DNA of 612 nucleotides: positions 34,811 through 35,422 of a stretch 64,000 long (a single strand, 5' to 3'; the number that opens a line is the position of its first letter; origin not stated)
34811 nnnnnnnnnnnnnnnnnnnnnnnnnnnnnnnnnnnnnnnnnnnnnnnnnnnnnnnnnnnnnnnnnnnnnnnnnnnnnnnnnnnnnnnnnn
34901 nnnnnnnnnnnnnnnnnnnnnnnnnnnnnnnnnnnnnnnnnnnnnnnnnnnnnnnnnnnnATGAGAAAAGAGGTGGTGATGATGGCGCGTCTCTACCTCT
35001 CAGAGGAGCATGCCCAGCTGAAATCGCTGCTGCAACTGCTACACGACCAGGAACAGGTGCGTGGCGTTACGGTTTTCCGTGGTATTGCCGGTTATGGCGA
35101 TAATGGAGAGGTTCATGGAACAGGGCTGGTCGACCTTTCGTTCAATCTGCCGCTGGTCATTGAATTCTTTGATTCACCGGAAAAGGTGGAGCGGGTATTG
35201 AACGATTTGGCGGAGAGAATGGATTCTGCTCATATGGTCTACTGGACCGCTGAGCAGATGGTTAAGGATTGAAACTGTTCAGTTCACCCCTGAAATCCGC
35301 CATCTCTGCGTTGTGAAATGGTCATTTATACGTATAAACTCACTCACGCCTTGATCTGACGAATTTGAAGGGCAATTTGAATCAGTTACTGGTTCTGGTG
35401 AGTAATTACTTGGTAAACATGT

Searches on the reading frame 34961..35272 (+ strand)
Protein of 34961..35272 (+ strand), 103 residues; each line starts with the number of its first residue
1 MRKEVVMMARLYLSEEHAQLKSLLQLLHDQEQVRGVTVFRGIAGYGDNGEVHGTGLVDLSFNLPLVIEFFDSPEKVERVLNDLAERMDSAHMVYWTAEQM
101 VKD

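Call 12: search_protein_families(library=pfam, proteins=[window:34961-35272:+])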
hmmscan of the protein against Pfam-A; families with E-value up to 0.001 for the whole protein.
window:34961-35272:+ (103 aa): 1 family
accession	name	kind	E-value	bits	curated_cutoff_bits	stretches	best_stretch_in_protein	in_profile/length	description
PF02641.20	DUF190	-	5.5e-19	68.7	23.4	1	19-96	18-94/97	Uncharacterized ACR, COG1993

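Call 36: search_protein_representatives(protein=window:34961-35272:+)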
Query: 103 residues. Proteins with E-value up to 0.001 (for the whole library): 847; up to 1e-10: 117; up to 1e-30: 0. The best 150 are listed.
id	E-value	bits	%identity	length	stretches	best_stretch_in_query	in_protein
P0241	2.0e-24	101.7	51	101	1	6-97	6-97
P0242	2.3e-23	98.3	48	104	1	2-99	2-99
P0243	2.6e-23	98.1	46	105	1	5-99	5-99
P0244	4.7e-23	97.3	44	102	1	5-98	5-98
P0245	8.2e-22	93.3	49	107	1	4-98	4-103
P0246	3.5e-21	91.3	44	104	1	4-100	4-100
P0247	1.0e-20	89.8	43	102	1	4-98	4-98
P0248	1.1e-20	89.7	46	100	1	4-100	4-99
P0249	1.7e-20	89.1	53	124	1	5-82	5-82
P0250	2.0e-20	88.9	46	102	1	5-98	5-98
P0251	4.3e-20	87.8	51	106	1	4-92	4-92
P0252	1.5e-19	86.1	39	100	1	5-98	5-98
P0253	1.5e-19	86.1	45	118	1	4-100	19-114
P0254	1.8e-19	85.9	44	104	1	2-97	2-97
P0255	2.5e-19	85.3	54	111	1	5-76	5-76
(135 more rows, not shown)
